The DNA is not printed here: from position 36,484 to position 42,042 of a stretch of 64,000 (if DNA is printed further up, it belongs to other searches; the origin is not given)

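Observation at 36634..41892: Giant TGc / DUF4011 / Upf1-like helicase / Vsr-like endonuclease protein: candidate undescribed single-protein defense system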

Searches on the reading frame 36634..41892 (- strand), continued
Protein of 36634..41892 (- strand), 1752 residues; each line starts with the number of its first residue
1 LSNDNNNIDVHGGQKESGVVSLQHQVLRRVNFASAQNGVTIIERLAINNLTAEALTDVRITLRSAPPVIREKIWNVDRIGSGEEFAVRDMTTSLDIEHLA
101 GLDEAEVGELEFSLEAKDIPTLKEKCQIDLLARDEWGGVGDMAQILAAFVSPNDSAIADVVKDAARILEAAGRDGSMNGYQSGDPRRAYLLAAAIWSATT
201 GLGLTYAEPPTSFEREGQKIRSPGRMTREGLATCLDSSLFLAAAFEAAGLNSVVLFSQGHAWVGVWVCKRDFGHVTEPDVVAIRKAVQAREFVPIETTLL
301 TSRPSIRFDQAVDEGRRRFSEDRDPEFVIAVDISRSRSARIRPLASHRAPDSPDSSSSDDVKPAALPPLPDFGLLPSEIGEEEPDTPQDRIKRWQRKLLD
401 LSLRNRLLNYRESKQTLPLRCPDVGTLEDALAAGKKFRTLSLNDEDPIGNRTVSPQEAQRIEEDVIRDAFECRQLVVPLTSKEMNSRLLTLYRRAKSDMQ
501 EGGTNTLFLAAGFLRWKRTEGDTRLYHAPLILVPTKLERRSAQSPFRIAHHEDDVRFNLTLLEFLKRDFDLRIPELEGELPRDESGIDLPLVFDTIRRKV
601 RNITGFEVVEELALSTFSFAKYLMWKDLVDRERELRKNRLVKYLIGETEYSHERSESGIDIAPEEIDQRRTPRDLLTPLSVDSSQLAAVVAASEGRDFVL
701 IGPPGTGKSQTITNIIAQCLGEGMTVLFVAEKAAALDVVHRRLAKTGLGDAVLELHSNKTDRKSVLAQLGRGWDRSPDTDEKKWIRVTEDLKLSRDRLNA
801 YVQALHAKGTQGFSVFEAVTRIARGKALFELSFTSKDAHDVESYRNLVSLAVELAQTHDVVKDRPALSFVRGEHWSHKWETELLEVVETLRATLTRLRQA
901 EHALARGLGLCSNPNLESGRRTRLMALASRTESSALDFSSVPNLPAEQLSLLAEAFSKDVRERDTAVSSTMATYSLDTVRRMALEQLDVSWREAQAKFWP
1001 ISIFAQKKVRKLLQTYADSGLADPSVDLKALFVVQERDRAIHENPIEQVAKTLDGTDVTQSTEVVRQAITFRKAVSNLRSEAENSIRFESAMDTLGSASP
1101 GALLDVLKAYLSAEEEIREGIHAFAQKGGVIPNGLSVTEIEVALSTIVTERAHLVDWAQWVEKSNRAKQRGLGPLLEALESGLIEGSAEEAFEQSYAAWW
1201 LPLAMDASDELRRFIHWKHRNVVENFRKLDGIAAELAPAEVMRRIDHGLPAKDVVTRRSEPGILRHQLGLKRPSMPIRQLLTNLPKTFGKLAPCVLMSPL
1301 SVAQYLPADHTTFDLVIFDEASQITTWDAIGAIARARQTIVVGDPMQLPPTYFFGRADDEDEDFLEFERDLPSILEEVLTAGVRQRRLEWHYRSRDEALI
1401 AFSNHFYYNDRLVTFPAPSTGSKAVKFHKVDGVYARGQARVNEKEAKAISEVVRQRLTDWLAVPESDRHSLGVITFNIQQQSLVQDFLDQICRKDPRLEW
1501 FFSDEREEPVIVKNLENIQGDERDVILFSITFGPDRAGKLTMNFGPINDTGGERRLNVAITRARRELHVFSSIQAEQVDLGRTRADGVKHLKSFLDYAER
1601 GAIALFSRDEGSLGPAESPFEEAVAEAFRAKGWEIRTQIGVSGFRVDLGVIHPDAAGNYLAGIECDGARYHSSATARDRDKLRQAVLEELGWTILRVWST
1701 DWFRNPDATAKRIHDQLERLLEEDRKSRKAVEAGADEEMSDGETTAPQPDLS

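Call 20: find_homologous_proteins(query=window:36634-41892:-, max_evalue=1e-10)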
Query window:36634-41892:- (1752 aa): 2249 proteins with E <= 1e-10 among 8000 candidates; the best 120 are listed.
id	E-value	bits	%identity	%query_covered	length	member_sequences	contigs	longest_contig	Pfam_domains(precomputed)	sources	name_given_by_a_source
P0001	0.0e+0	3614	100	92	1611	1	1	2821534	PF13195.12,PF04480.19,PF13087.13,PF13086.13,PF13604.13,PF13245.13,PF18741.8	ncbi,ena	-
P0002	0.0e+0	3040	77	100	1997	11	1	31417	PF11784.14,PF13195.12,PF13087.13,PF13086.13,PF13604.13,PF13245.13,PF18741.8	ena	-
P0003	0.0e+0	2946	75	99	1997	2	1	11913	PF11784.14,PF13195.12,PF13087.13,PF13086.13,PF13604.13,PF13245.13,PF18741.8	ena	-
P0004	0.0e+0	2946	75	99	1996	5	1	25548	PF11784.14,PF13195.12,PF13087.13,PF13086.13,PF13604.13,PF13245.13,PF18741.8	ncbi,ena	-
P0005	0.0e+0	2945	74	100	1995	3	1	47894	PF11784.14,PF13195.12,PF04480.19,PF13087.13,PF13086.13,PF13604.13,PF13245.13,PF18741.8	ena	-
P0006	0.0e+0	2898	74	99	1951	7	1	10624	PF11784.14,PF13195.12,PF04480.19,PF13087.13,PF13086.13,PF13604.13,PF13245.13,PF18741.8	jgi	-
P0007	0.0e+0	2838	72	99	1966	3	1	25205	PF11784.14,PF13195.12,PF13087.13,PF13086.13,PF13604.13,PF13245.13,PF18741.8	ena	-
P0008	0.0e+0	2835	73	99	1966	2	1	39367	PF11784.14,PF13195.12,PF13087.13,PF13086.13,PF13604.13,PF13245.13,PF18741.8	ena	-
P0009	0.0e+0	2835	73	99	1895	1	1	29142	PF13195.12,PF13087.13,PF13086.13,PF13604.13,PF13245.13,PF18741.8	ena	-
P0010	0.0e+0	2823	72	99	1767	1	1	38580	PF13195.12,PF13087.13,PF13086.13,PF13604.13,PF13245.13,PF18741.8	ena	-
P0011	0.0e+0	2821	72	99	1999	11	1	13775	PF11784.14,PF13195.12,PF13087.13,PF13086.13,PF13604.13,PF13245.13,PF18741.8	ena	-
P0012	0.0e+0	2820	72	100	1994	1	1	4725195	PF11784.14,PF13195.12,PF13087.13,PF13086.13,PF13604.13,PF13245.13,PF18741.8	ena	-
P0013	0.0e+0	2817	72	98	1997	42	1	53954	PF11784.14,PF13195.12,PF13087.13,PF13086.13,PF13604.13,PF13245.13,PF18741.8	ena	-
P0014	0.0e+0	2813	72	99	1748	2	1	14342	PF13195.12,PF04480.19,PF13087.13,PF13086.13,PF13604.13,PF13245.13,PF18741.8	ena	-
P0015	0.0e+0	2808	72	98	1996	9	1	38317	PF11784.14,PF13195.12,PF13087.13,PF13086.13,PF13604.13,PF13245.13,PF18741.8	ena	-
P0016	0.0e+0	2808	72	99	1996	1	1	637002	PF11784.14,PF13195.12,PF13087.13,PF13086.13,PF13604.13,PF13245.13,PF18741.8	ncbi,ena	-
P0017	0.0e+0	2802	72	99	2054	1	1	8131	PF11784.14,PF13195.12,PF13087.13,PF13086.13,PF13604.13,PF13245.13,PF18741.8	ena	-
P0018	0.0e+0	2802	72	98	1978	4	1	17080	PF11784.14,PF13195.12,PF13087.13,PF13086.13,PF13604.13,PF13245.13,PF18741.8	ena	-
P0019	0.0e+0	2795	71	99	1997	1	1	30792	PF11784.14,PF13195.12,PF13087.13,PF13086.13,PF13604.13,PF13245.13,PF18741.8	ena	-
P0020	0.0e+0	2793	72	99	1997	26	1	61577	PF11784.14,PF13195.12,PF13087.13,PF13086.13,PF13604.13,PF13245.13,PF18741.8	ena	-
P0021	0.0e+0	2792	71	99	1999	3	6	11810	PF11784.14,PF13195.12,PF13087.13,PF13086.13,PF13604.13,PF13245.13,PF18741.8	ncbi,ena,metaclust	metaclust:\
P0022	0.0e+0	2791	71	100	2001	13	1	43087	PF11784.14,PF13195.12,PF13087.13,PF13086.13,PF13604.13,PF13245.13,PF18741.8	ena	-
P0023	0.0e+0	2789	71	99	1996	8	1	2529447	PF11784.14,PF13195.12,PF13087.13,PF13086.13,PF13604.13,PF13245.13,PF18741.8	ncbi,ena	-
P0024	0.0e+0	2788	71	99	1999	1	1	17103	PF11784.14,PF13195.12,PF13087.13,PF13086.13,PF13604.13,PF13245.13,PF18741.8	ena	-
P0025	0.0e+0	2783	71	100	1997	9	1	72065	PF11784.14,PF13195.12,PF13087.13,PF13086.13,PF13604.13,PF13245.13,PF18741.8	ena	-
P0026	0.0e+0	2783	71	100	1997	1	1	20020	PF11784.14,PF13195.12,PF13087.13,PF13086.13,PF13604.13,PF13245.13,PF18741.8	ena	-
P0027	0.0e+0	2781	71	99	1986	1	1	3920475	PF11784.14,PF13195.12,PF04480.19,PF13087.13,PF13086.13,PF13604.13,PF13245.13,PF18741.8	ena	-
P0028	0.0e+0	2781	71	100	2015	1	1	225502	PF13195.12,PF13087.13,PF13086.13,PF13604.13,PF13245.13,PF18741.8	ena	-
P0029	0.0e+0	2778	71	99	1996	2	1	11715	PF11784.14,PF13195.12,PF13087.13,PF13086.13,PF13604.13,PF13245.13,PF18741.8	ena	-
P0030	0.0e+0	2776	71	99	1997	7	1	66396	PF11784.14,PF13195.12,PF13087.13,PF13086.13,PF13604.13,PF13245.13,PF18741.8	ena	-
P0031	0.0e+0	2775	71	100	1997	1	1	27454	PF11784.14,PF13195.12,PF13087.13,PF13086.13,PF13604.13,PF13245.13,PF18741.8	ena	-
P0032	0.0e+0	2773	71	98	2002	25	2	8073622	PF11784.14,PF13195.12,PF04480.19,PF13087.13,PF13086.13,PF13604.13,PF13245.13,PF18741.8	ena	-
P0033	0.0e+0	2769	71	99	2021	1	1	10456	PF11784.14,PF13195.12,PF13087.13,PF13086.13,PF13604.13,PF13245.13,PF18741.8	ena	-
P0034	0.0e+0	2768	71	100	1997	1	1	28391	PF11784.14,PF13195.12,PF13087.13,PF13086.13,PF13604.13,PF13245.13,PF18741.8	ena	-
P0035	0.0e+0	2768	71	99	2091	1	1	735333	PF11784.14,PF13195.12,PF13087.13,PF13086.13,PF13604.13,PF13245.13,PF18741.8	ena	-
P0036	0.0e+0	2763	71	100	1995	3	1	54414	PF11784.14,PF13195.12,PF13087.13,PF13086.13,PF13604.13,PF13245.13,PF18741.8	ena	-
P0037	0.0e+0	2760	70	99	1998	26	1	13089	PF11784.14,PF13195.12,PF04480.19,PF13087.13,PF13086.13,PF13604.13,PF13245.13,PF18741.8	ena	-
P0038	0.0e+0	2759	71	99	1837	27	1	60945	PF13195.12,PF13087.13,PF13086.13,PF13604.13,PF13245.13,PF18741.8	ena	-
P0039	0.0e+0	2758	71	99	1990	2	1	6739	PF11784.14,PF13195.12,PF13087.13,PF13086.13,PF13604.13,PF13245.13,PF18741.8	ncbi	-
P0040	0.0e+0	2757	71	100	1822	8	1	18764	PF13195.12,PF13087.13,PF13086.13,PF13604.13,PF13245.13,PF18741.8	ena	-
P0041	0.0e+0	2754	71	98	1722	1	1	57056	PF13195.12,PF13087.13,PF13086.13,PF13604.13,PF13245.13,PF18741.8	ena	-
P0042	0.0e+0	2752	71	99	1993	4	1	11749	PF11784.14,PF13195.12,PF13087.13,PF13086.13,PF13604.13,PF13245.13,PF18741.8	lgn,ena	-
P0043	0.0e+0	2752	71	99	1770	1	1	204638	PF13195.12,PF04480.19,PF13087.13,PF13086.13,PF13604.13,PF13245.13,PF18741.8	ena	-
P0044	0.0e+0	2749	70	100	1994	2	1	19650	PF11784.14,PF13195.12,PF13087.13,PF13086.13,PF13604.13,PF13245.13,PF18741.8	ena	-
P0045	0.0e+0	2747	71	99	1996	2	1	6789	PF11784.14,PF13195.12,PF13087.13,PF13086.13,PF13604.13,PF13245.13,PF18741.8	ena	-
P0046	0.0e+0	2746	70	100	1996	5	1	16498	PF11784.14,PF13195.12,PF13087.13,PF13086.13,PF13604.13,PF13245.13,PF18741.8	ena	-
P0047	0.0e+0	2746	71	99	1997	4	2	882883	PF11784.14,PF13195.12,PF13087.13,PF13086.13,PF13604.13,PF13245.13,PF18741.8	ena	-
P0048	0.0e+0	2746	70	100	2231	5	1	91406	PF11784.14,PF13195.12,PF13087.13,PF13086.13,PF13604.13,PF13245.13,PF18741.8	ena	-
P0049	0.0e+0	2742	70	99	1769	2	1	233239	PF13195.12,PF13087.13,PF13086.13,PF13604.13,PF13245.13,PF18741.8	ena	-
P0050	0.0e+0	2736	71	98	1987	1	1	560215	PF11784.14,PF13195.12,PF13087.13,PF13086.13,PF13604.13,PF13245.13,PF18741.8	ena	-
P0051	0.0e+0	2734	70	99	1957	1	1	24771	PF13195.12,PF13087.13,PF13086.13,PF13604.13,PF13245.13,PF18741.8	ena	-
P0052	0.0e+0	2734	71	99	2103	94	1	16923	PF11784.14,PF13195.12,PF04480.19,PF13087.13,PF13086.13,PF13604.13,PF13245.13,PF18741.8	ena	-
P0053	0.0e+0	2733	70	100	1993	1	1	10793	PF11784.14,PF13195.12,PF04480.19,PF13087.13,PF13086.13,PF13604.13,PF13245.13,PF18741.8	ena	-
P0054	0.0e+0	2731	70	99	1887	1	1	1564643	PF11784.14,PF13195.12,PF13087.13,PF13086.13,PF13604.13,PF13245.13,PF18741.8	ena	-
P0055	0.0e+0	2730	70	100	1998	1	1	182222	PF11784.14,PF13195.12,PF04480.19,PF13087.13,PF13086.13,PF13604.13,PF13245.13,PF18741.8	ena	-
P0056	0.0e+0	2724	70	99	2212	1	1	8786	PF11784.14,PF13195.12,PF13087.13,PF13086.13,PF13604.13,PF13245.13,PF18741.8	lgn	-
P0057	0.0e+0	2720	70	99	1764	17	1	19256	PF13195.12,PF13087.13,PF13086.13,PF13604.13,PF13245.13,PF18741.8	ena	-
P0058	0.0e+0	2720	70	99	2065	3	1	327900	PF11784.14,PF13195.12,PF13087.13,PF13086.13,PF13604.13,PF13245.13,PF18741.8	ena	-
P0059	0.0e+0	2718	70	99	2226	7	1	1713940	PF11784.14,PF13195.12,PF13087.13,PF13086.13,PF13604.13,PF13245.13,PF18741.8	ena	-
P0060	0.0e+0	2717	70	100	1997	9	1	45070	PF11784.14,PF13195.12,PF13087.13,PF13086.13,PF13604.13,PF13245.13,PF18741.8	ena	-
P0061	0.0e+0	2710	69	100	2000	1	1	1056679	PF11784.14,PF13195.12,PF13087.13,PF13086.13,PF13604.13,PF13245.13,PF18741.8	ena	-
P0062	0.0e+0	2710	70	97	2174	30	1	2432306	PF11784.14,PF13195.12,PF13087.13,PF13086.13,PF13604.13,PF13245.13,PF18741.8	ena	-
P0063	0.0e+0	2708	70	98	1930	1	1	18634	PF11784.14,PF13195.12,PF13087.13,PF13086.13,PF13604.13,PF13245.13,PF18741.8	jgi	-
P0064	0.0e+0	2705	70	99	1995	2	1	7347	PF11784.14,PF13195.12,PF13087.13,PF13086.13,PF13604.13,PF13245.13,PF18741.8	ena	-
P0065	0.0e+0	2705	70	99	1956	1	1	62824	PF11784.14,PF13195.12,PF13087.13,PF13086.13,PF13604.13,PF13245.13,PF18741.8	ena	-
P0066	0.0e+0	2701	69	99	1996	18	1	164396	PF11784.14,PF13195.12,PF13087.13,PF13086.13,PF13604.13,PF13245.13,PF18741.8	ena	-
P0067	0.0e+0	2700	69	99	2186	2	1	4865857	PF11784.14,PF13195.12,PF13087.13,PF13086.13,PF13604.13,PF13245.13,PF18741.8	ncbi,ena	-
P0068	0.0e+0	2692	69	100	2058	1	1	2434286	PF11784.14,PF13195.12,PF13087.13,PF13086.13,PF02559.23,PF13604.13,PF13245.13,PF18741.8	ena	-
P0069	0.0e+0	2687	69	99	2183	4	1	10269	PF11784.14,PF13195.12,PF13087.13,PF13086.13,PF13604.13,PF13245.13,PF18741.8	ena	-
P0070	0.0e+0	2685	69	99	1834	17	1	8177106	PF13195.12,PF04480.19,PF13087.13,PF13086.13,PF13604.13,PF13245.13,PF18741.8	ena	-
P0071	0.0e+0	2669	69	100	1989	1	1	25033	PF11784.14,PF13195.12,PF04480.19,PF13087.13,PF13086.13,PF13604.13,PF13245.13,PF18741.8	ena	-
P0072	0.0e+0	2665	71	95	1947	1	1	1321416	PF11784.14,PF13195.12,PF13087.13,PF13086.13,PF13604.13,PF13245.13,PF18741.8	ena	-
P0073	0.0e+0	2652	68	100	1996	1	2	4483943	PF13195.12,PF13087.13,PF13086.13,PF13604.13,PF13245.13,PF18741.8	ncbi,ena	-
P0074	0.0e+0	2647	69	98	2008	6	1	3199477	PF11784.14,PF13195.12,PF13087.13,PF13086.13,PF13604.13,PF13245.13,PF18741.8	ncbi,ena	-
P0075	0.0e+0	2633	67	99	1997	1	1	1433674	PF11784.14,PF13195.12,PF13087.13,PF13086.13,PF13604.13,PF13245.13,PF18741.8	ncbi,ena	-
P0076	0.0e+0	2631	74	92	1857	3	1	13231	PF11784.14,PF13195.12,PF13087.13,PF13086.13,PF13604.13,PF13245.13,PF18741.8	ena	-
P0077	0.0e+0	2623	68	99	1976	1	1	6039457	PF11784.14,PF13195.12,PF13087.13,PF13086.13,PF13604.13,PF13245.13,PF18741.8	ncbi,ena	-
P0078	0.0e+0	2614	67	100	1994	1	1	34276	PF11784.14,PF13195.12,PF13087.13,PF13086.13,PF13604.13,PF13245.13,PF18741.8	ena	-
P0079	0.0e+0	2614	67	100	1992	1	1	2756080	PF11784.14,PF13195.12,PF13087.13,PF13086.13,PF13604.13,PF13245.13,PF18741.8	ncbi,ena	-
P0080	0.0e+0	2611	67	99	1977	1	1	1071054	PF11784.14,PF13195.12,PF13087.13,PF13086.13,PF13604.13,PF13245.13,PF18741.8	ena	-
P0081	0.0e+0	2590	67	100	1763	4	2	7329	PF13195.12,PF13087.13,PF13086.13,PF13604.13,PF13245.13,PF18741.8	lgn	-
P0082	0.0e+0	2588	67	98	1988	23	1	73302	PF11784.14,PF13195.12,PF04480.19,PF13087.13,PF13086.13,PF13604.13,PF13245.13,PF18741.8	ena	-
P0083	0.0e+0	2563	65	100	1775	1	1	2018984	PF13195.12,PF13087.13,PF13086.13,PF13604.13,PF13245.13,PF18741.8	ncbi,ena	-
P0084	0.0e+0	2560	66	98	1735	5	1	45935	PF13195.12,PF13087.13,PF13086.13,PF13604.13,PF13245.13,PF18741.8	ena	-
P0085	0.0e+0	2544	66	99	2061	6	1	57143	PF11784.14,PF13195.12,PF04480.19,PF13087.13,PF13086.13,PF13604.13,PF13245.13,PF18741.8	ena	-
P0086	0.0e+0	2539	66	98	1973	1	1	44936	PF11784.14,PF13195.12,PF13087.13,PF13086.13,PF13604.13,PF13245.13,PF18741.8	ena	-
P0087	0.0e+0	2536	66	98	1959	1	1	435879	PF11784.14,PF13195.12,PF04480.19,PF13087.13,PF13086.13,PF13604.13,PF13245.13,PF18741.8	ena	-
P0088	0.0e+0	2533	66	99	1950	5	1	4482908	PF11784.14,PF13195.12,PF04480.19,PF13087.13,PF13086.13,PF13604.13,PF13245.13,PF18741.8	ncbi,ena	-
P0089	0.0e+0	2527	71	90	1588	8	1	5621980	PF13195.12,PF13087.13,PF13086.13,PF13604.13,PF13245.13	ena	-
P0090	0.0e+0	2527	66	100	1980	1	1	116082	PF11784.14,PF13195.12,PF13087.13,PF13086.13,PF13604.13,PF13245.13,PF18741.8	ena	-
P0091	0.0e+0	2521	66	98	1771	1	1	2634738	PF13195.12,PF13087.13,PF13086.13,PF13604.13,PF13245.13,PF18741.8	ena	-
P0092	0.0e+0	2517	66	99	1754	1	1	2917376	PF13195.12,PF13087.13,PF13086.13,PF13604.13,PF13245.13,PF18741.8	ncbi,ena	-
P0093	0.0e+0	2512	65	99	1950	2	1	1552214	PF11784.14,PF13195.12,PF13087.13,PF13086.13,PF13604.13,PF13245.13,PF18741.8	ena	-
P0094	0.0e+0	2511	65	99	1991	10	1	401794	PF11784.14,PF13195.12,PF13087.13,PF13086.13,PF13604.13,PF13245.13,PF18741.8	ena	-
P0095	0.0e+0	2505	65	99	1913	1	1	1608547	PF11784.14,PF13195.12,PF04480.19,PF13087.13,PF13086.13,PF13604.13,PF13245.13,PF18741.8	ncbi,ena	-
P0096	0.0e+0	2492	71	89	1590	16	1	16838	PF13195.12,PF13087.13,PF13086.13,PF13604.13,PF13245.13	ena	-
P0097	0.0e+0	2484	65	98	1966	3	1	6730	PF11784.14,PF13195.12,PF13087.13,PF13086.13,PF13604.13,PF13245.13,PF18741.8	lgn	-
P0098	0.0e+0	2477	64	98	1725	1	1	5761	PF13195.12,PF13087.13,PF13086.13,PF13604.13,PF13245.13,PF18741.8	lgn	-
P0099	0.0e+0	2476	73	87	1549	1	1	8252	PF13195.12,PF13086.13,PF13604.13,PF13245.13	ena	-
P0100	0.0e+0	2472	63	99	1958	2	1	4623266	PF11784.14,PF13195.12,PF13087.13,PF13086.13,PF13604.13,PF13245.13,PF18741.8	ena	-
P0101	0.0e+0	2470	65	97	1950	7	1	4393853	PF11784.14,PF13195.12,PF13087.13,PF13086.13,PF13604.13,PF13245.13,PF18741.8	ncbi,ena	-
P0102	0.0e+0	2466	64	98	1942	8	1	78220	PF11784.14,PF13195.12,PF13087.13,PF13086.13,PF13604.13,PF13245.13,PF18741.8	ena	-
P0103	0.0e+0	2465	65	97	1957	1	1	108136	PF11784.14,PF13195.12,PF13087.13,PF13086.13,PF13604.13,PF13245.13,PF18741.8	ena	-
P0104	0.0e+0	2463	64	98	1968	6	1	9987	PF11784.14,PF13195.12,PF13087.13,PF13086.13,PF13604.13,PF13245.13,PF18741.8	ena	-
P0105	0.0e+0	2462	64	98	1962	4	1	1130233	PF11784.14,PF13195.12,PF13087.13,PF13086.13,PF13604.13,PF13245.13,PF18741.8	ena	-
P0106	0.0e+0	2458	65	97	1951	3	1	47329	PF11784.14,PF13195.12,PF13087.13,PF13086.13,PF13604.13,PF13245.13,PF18741.8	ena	-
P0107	0.0e+0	2453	68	92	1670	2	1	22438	PF13195.12,PF13087.13,PF13086.13,PF13604.13,PF13245.13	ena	-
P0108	0.0e+0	2452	64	97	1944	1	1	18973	PF11784.14,PF13195.12,PF13087.13,PF13086.13,PF13604.13,PF13245.13,PF18741.8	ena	-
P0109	0.0e+0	2451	71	88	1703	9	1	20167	PF11784.14,PF13195.12,PF13087.13,PF13086.13,PF13604.13,PF13245.13,PF18741.8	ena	-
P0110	0.0e+0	2444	63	98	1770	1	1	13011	PF13195.12,PF04480.19,PF13087.13,PF13086.13,PF01443.25,PF13604.13,PF13245.13,PF18741.8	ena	-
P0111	0.0e+0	2442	64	98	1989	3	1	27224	PF11784.14,PF13195.12,PF13087.13,PF13086.13,PF13604.13,PF13245.13,PF18741.8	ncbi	-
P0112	0.0e+0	2424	63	99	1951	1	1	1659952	PF11784.14,PF13195.12,PF13087.13,PF13086.13,PF13604.13,PF13245.13,PF18741.8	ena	-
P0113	0.0e+0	2420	63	99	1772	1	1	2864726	PF13195.12,PF13087.13,PF13086.13,PF13604.13,PF13245.13,PF18741.8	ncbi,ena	-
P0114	0.0e+0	2409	63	98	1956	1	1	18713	PF11784.14,PF13195.12,PF13087.13,PF13086.13,PF13604.13,PF13245.13,PF18741.8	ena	-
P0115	0.0e+0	2396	61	99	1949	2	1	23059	PF11784.14,PF13195.12,PF13087.13,PF13086.13,PF13604.13,PF13245.13,PF18741.8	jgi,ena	-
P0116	0.0e+0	2394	64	96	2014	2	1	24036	PF11784.14,PF13195.12,PF13087.13,PF13086.13,PF13604.13,PF13245.13,PF18741.8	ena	-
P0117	0.0e+0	2390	62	98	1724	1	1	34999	PF13195.12,PF13087.13,PF13086.13,PF13604.13,PF13245.13,PF18741.8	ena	-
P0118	0.0e+0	2365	62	98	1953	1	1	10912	PF11784.14,PF13195.12,PF13087.13,PF13086.13,PF13604.13,PF13245.13,PF18741.8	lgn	-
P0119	0.0e+0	2361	61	99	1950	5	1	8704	PF11784.14,PF13195.12,PF13087.13,PF13086.13,PF13604.13,PF13245.13,PF18741.8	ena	-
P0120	0.0e+0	2350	72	84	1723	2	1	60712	PF11784.14,PF13195.12,PF13087.13,PF13086.13,PF13604.13,PF13245.13,PF18741.8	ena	-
